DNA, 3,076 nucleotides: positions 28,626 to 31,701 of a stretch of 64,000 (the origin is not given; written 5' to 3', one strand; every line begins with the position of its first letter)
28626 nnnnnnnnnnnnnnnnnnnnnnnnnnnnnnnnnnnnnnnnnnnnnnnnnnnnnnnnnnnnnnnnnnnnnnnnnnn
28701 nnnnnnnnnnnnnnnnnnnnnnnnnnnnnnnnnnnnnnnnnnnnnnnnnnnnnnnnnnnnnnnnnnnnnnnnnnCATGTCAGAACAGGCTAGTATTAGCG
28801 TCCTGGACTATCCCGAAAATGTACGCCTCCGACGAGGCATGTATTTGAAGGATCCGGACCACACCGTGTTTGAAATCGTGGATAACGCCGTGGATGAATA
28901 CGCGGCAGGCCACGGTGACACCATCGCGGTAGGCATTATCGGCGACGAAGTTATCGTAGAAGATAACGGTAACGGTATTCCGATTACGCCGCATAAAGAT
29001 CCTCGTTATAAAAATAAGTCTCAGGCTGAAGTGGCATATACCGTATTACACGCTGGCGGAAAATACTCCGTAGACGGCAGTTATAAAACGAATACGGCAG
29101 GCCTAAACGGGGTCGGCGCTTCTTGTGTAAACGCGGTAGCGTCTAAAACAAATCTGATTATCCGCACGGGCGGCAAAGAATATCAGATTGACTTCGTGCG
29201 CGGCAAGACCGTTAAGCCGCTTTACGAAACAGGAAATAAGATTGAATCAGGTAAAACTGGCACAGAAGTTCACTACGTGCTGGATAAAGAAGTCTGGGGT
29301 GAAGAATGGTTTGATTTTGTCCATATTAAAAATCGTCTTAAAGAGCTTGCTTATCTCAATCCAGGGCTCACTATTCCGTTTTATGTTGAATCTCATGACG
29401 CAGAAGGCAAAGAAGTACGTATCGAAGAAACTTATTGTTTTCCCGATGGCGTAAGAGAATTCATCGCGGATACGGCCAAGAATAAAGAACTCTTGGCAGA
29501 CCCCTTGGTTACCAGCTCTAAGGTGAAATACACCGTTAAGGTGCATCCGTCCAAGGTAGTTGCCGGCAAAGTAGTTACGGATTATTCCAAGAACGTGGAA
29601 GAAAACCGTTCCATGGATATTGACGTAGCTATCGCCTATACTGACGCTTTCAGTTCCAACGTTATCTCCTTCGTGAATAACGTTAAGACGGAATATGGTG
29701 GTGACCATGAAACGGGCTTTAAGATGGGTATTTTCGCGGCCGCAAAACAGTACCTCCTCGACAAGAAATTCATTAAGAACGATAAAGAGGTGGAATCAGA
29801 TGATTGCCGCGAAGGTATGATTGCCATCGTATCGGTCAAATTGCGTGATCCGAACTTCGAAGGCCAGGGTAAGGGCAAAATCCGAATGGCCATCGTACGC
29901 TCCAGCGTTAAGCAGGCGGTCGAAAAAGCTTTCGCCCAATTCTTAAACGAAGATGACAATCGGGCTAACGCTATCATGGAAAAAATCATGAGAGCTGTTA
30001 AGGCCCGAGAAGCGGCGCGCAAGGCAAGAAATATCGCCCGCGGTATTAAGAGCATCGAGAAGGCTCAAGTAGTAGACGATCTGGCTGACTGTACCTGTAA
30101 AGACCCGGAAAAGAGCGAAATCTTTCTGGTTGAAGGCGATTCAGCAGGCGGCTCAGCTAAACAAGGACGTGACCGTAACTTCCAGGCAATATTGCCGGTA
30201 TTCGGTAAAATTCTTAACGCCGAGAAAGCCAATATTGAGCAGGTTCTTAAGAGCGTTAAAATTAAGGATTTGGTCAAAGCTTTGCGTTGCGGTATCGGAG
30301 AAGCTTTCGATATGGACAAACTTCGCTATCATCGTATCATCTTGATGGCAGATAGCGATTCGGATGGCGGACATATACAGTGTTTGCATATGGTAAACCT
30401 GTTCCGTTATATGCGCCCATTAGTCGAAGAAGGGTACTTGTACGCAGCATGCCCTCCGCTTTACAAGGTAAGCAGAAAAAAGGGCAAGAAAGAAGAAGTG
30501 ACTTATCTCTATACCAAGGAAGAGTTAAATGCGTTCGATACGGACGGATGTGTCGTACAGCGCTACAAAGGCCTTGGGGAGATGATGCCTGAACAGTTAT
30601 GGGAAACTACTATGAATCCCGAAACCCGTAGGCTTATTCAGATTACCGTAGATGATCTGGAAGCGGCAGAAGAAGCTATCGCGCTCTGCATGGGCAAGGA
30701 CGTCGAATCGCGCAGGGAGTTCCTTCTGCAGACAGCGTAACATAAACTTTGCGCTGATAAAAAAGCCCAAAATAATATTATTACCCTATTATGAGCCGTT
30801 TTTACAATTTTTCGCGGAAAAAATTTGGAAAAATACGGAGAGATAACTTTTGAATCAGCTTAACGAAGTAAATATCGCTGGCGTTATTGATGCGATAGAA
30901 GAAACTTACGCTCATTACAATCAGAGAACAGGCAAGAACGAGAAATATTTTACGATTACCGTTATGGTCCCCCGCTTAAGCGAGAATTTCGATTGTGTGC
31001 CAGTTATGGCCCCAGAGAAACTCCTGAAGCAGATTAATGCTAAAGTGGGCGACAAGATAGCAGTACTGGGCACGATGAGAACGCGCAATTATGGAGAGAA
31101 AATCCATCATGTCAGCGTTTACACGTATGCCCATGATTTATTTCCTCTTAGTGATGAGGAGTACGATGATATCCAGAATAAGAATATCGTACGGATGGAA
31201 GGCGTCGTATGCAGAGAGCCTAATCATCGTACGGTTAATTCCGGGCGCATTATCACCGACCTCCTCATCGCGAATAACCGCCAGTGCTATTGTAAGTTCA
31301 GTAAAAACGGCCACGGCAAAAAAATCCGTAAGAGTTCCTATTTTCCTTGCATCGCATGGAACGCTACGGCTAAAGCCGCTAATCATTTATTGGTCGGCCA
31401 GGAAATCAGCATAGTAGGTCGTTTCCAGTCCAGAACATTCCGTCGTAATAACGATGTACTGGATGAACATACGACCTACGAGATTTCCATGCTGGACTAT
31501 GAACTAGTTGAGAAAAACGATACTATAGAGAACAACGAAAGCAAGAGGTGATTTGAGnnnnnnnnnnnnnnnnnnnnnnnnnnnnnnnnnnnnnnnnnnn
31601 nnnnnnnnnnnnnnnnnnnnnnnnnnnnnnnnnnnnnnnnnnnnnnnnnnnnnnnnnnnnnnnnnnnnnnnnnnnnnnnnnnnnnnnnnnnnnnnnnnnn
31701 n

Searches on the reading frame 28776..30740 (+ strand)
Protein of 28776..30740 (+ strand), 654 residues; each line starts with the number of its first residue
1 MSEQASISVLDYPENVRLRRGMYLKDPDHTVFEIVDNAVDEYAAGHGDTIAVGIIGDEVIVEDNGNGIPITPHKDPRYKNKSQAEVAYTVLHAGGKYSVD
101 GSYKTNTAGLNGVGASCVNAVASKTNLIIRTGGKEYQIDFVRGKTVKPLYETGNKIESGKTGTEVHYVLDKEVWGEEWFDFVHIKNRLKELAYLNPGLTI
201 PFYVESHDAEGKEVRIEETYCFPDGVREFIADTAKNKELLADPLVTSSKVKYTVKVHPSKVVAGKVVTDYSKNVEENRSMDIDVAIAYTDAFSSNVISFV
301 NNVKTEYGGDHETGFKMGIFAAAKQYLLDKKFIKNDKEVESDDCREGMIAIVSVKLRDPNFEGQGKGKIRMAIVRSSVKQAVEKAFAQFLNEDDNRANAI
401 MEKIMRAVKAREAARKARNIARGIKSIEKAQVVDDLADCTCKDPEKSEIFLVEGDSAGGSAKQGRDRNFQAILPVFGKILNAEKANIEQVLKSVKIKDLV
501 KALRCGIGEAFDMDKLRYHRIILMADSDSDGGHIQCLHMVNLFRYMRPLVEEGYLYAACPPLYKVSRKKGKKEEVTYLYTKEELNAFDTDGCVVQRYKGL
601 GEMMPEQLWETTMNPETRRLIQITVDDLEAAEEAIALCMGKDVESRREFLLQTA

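Call 13: search_protein_families(library=phrogs, proteins=[window:28776-30740:+], max_evalue=0.00001)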
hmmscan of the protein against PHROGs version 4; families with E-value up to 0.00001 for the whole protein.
window:28776-30740:+ (654 aa): 4 families
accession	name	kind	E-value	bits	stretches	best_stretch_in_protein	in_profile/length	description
phrog_543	-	DNA, RNA and nucleotide metabolism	3e-131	439.8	1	3-652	24-638/661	DNA topoisomerase II large subunit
phrog_28877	-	DNA, RNA and nucleotide metabolism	5.3e-83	280.4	1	5-650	6-665/1441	DNA topoisomerase II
phrog_7229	-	DNA, RNA and nucleotide metabolism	4.1e-19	70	1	489-652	8-164/172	DNA topoisomerase II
phrog_12023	-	DNA, RNA and nucleotide metabolism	1.6e-10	41.5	1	595-650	3-58/71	DNA topoisomerase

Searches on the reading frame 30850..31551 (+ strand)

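Call 46: search_protein_families(library=pfam, proteins=[window:30850-31551:+], max_evalue=0.001)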
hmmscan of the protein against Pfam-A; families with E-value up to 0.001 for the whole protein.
window:30850-31551:+ (233 aa): 2 families
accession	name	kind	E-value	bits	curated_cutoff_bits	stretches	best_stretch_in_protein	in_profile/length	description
PF00436.31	SSB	-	4.9e-14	52.7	26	1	114-216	4-100/104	Single-strand binding protein family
PF01336.31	tRNA_anti-codon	-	0.00096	19.5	27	0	166-219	30-74/75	OB-fold nucleic acid binding domain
